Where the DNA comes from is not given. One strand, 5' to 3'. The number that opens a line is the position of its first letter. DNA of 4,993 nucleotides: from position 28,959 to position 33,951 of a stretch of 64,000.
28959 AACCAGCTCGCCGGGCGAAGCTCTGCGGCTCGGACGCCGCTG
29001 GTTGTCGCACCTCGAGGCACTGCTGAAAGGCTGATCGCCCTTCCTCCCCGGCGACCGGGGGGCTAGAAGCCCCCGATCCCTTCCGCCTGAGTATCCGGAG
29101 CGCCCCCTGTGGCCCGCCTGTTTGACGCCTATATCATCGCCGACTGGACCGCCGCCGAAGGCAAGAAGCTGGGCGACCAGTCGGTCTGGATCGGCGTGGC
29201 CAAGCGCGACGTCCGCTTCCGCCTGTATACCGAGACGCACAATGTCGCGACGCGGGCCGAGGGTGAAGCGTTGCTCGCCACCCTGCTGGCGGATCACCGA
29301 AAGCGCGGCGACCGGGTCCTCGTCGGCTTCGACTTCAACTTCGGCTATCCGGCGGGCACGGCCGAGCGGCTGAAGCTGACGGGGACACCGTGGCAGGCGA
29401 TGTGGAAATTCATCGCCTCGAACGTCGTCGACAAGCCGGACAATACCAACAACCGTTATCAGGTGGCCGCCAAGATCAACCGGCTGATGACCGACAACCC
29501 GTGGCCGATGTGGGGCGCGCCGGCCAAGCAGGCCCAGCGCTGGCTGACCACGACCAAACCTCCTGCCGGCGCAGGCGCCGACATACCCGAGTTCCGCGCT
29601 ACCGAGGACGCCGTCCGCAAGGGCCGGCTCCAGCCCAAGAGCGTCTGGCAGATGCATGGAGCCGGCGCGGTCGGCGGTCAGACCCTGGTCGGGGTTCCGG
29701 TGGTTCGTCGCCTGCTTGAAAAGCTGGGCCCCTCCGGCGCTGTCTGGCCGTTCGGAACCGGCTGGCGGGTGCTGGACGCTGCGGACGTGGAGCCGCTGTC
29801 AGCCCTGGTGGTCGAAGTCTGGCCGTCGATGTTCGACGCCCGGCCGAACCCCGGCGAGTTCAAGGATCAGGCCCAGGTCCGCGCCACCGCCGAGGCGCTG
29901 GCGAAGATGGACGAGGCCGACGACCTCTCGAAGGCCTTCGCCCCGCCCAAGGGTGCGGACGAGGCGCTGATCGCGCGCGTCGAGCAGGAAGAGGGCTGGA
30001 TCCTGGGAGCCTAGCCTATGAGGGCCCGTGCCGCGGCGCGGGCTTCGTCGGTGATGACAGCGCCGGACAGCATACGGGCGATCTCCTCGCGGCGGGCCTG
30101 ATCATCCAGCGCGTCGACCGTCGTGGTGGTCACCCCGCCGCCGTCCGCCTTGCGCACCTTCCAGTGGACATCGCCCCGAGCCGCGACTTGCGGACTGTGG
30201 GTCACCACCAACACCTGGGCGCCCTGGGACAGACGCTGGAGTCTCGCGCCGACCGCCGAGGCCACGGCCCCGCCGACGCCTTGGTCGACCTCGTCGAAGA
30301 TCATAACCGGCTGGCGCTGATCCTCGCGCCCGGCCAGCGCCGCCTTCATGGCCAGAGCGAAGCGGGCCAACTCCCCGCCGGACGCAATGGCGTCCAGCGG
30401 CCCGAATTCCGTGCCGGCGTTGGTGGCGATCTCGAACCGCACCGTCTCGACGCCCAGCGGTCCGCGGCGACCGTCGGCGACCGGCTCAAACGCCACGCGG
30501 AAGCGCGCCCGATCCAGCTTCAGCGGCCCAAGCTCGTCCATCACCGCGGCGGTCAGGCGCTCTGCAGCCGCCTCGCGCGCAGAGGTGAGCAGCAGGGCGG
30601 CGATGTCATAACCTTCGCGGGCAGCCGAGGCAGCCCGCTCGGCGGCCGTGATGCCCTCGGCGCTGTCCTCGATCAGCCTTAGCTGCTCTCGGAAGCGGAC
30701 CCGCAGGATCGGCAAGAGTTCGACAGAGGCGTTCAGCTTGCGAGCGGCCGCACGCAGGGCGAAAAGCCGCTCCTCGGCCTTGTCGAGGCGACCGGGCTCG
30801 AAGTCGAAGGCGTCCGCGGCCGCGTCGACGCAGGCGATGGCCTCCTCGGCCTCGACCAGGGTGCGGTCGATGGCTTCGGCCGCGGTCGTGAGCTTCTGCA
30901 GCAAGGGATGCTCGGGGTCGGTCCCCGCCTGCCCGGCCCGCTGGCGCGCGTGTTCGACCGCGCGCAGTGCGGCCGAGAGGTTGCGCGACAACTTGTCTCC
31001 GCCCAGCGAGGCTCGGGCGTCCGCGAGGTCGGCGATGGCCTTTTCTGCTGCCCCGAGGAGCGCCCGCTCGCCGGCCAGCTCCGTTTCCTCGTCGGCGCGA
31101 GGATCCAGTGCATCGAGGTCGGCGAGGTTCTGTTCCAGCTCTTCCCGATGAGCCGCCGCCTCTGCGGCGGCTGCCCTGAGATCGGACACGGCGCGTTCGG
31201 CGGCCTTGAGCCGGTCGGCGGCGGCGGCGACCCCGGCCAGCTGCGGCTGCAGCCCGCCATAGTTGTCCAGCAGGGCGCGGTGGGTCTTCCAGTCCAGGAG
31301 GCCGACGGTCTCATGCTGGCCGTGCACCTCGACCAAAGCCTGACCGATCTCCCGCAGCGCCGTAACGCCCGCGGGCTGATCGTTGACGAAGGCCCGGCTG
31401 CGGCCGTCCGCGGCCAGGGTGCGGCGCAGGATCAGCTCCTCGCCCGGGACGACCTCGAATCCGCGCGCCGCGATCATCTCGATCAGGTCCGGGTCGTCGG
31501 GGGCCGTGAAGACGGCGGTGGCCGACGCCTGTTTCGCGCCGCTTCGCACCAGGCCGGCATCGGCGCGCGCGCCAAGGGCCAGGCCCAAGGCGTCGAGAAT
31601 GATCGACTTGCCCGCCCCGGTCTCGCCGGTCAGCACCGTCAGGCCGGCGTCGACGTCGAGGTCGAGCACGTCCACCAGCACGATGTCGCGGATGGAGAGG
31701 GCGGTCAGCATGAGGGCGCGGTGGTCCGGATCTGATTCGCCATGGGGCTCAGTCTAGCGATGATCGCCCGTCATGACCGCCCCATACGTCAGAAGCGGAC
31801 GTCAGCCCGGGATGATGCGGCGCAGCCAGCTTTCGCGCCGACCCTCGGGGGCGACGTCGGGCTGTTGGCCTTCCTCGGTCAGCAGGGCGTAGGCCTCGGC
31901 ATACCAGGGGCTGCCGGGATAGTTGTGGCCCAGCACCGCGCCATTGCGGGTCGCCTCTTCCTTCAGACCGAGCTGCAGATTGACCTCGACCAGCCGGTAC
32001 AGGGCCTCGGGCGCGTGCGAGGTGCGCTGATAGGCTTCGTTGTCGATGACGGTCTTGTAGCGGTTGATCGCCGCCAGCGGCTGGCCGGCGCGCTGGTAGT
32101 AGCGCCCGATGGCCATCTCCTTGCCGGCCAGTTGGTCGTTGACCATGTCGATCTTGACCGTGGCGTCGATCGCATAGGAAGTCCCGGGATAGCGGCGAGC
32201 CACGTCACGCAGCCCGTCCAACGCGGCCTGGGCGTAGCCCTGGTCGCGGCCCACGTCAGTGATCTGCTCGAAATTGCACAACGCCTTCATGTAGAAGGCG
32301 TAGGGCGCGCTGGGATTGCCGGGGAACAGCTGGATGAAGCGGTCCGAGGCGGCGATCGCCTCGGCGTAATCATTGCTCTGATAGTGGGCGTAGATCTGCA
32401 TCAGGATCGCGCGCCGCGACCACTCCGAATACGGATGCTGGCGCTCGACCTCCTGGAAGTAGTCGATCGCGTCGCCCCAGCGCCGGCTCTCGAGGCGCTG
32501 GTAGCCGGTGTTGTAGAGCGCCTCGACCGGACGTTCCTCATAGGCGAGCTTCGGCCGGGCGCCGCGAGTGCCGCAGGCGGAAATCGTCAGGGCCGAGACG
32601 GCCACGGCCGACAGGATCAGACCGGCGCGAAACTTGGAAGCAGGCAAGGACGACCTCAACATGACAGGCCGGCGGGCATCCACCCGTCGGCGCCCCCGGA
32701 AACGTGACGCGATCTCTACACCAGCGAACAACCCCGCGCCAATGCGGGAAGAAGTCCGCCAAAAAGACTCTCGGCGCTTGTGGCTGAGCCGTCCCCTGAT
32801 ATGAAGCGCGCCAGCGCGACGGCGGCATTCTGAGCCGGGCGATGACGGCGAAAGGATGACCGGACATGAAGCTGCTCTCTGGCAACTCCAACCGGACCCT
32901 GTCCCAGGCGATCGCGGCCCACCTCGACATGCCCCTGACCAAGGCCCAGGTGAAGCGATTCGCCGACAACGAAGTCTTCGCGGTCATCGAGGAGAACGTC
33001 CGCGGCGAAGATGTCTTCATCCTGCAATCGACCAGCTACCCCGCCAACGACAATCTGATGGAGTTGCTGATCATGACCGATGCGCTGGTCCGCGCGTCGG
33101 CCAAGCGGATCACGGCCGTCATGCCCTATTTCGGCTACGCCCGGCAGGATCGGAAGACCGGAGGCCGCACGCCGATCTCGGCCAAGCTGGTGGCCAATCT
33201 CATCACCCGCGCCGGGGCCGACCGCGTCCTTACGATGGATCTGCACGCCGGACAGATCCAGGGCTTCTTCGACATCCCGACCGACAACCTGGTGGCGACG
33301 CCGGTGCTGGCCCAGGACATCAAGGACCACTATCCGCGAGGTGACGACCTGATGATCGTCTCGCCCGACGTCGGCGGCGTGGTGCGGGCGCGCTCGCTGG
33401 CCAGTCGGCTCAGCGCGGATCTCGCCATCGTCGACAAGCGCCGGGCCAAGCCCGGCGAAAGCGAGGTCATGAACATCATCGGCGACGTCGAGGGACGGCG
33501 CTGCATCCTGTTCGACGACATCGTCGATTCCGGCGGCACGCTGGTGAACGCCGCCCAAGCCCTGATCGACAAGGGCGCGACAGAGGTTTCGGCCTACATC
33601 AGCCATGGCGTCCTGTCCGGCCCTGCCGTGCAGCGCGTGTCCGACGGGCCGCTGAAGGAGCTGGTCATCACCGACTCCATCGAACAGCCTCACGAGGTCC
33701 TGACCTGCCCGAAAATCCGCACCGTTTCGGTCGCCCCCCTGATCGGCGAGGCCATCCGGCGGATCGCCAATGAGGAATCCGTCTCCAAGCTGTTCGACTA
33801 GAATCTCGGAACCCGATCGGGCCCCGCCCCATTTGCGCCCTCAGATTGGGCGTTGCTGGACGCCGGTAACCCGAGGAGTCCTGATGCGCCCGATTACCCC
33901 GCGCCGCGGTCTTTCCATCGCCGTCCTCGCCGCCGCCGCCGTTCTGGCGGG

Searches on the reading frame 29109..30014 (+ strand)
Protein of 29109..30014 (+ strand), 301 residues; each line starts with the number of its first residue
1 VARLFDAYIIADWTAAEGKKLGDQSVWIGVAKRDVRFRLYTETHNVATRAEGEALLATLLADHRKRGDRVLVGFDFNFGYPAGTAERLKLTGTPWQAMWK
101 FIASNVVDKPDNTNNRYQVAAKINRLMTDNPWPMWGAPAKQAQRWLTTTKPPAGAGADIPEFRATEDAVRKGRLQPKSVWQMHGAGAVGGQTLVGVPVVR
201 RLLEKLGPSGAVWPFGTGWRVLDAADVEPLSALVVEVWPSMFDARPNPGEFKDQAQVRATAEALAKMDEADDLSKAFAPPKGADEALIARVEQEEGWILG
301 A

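Call 89: search_protein_families(library=pfam, max_evalue=0.0001, proteins=[window:29109-30014:+])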
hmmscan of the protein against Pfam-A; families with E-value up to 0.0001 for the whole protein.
window:29109-30014:+ (301 aa): 0 families

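Call 90: search_protein_families(library=ncbifam, max_evalue=0.01, proteins=[window:29109-30014:+])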
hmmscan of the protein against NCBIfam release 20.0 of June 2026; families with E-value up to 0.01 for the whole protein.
window:29109-30014:+ (301 aa): 1 family
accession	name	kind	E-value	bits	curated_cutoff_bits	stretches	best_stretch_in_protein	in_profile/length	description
NF011066.0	PRK14495.1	equivalog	7.5e-37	127.4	596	1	5-301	167-441/452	putative molybdopterin-guanine dinucleotide biosynthesis protein MobB/unknown domain fusion protein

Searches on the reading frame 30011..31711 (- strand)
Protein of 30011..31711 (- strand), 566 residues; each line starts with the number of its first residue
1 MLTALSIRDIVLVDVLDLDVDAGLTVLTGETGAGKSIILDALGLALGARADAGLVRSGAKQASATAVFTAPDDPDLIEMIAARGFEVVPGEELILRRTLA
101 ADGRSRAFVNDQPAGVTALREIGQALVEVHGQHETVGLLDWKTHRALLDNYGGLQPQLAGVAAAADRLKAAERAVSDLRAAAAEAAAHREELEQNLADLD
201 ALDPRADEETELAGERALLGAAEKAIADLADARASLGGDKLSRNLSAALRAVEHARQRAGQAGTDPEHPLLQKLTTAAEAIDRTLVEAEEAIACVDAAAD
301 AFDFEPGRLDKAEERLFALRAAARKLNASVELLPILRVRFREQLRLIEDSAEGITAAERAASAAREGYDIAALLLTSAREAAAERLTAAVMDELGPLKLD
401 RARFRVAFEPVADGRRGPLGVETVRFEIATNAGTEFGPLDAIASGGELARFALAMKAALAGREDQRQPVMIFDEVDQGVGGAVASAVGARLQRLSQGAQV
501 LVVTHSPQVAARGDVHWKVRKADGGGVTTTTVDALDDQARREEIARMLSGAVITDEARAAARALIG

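Call 89: search_protein_families(library=pfam, max_evalue=0.0001, proteins=[window:30011-31711:-])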
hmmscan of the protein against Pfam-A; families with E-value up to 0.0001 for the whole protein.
window:30011-31711:- (566 aa): 3 families
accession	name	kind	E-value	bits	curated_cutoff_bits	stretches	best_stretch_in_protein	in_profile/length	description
PF02463.25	SMC_N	-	5.7e-16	59.1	40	1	17-523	19-215/220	RecF/RecN/SMC N terminal domain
PF13304.12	AAA_21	-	2.3e-08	34.9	27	0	24-51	1-26/304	AAA domain, putative AbiEii toxin, Type IV TA system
PF13476.12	AAA_23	-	2.7e-08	35.1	27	1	15-51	12-48/201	AAA domain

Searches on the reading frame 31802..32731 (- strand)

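Call 89: search_protein_families(library=pfam, max_evalue=0.0001, proteins=[window:31802-32731:-])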
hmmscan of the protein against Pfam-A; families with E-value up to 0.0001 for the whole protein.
window:31802-32731:- (309 aa): 7 families
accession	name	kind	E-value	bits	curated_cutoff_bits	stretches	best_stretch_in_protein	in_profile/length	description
PF13525.12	YfiO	-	1.4e-52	178.8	25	1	67-262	3-199/203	Outer membrane lipoprotein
PF13512.12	TPR_18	-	1.8e-20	74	21.9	1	68-192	9-143/145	Tetratricopeptide repeat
PF13432.12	TPR_16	-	1.7e-14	54.4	32.7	1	207-260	2-50/65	Tetratricopeptide repeat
PF13174.12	TPR_6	-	1.2e-11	44.9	26.3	0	108-138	2-32/33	Tetratricopeptide repeat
PF13428.12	TPR_14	-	3.8e-08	33.7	23.5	0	107-141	2-36/44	Tetratricopeptide repeat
PF14559.12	TPR_19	-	3.7e-06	27.6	25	0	215-261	4-45/68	Tetratricopeptide repeat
PF07719.23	TPR_2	-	3.1e-05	24.2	27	0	70-100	2-32/34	Tetratricopeptide repeat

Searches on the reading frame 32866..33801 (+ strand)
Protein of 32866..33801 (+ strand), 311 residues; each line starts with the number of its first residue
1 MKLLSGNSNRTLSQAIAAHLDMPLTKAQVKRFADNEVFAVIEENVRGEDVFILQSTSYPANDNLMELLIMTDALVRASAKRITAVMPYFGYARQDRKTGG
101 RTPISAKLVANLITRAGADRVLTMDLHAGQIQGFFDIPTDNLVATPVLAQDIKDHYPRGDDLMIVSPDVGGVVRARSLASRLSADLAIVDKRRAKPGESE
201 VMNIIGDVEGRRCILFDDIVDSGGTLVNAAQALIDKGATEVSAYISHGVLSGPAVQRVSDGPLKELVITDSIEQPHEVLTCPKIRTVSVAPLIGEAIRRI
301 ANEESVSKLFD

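Call 89: search_protein_families(library=pfam, max_evalue=0.0001, proteins=[window:32866-33801:+])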
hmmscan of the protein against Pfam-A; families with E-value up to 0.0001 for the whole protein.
window:32866-33801:+ (311 aa): 3 families
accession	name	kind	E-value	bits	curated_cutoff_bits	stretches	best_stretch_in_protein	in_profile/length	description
PF13793.12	Pribosyltran_N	-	6.3e-52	174.8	25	1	1-117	1-117/117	N-terminal domain of ribose phosphate pyrophosphokinase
PF14572.12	Pribosyl_synth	-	4.9e-30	105.3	27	1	198-310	71-183/184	Phosphoribosyl synthetase-associated domain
PF00156.33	Pribosyltran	-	1.6e-19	70.2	26.3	1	148-254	18-131/158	Phosphoribosyl transferase domain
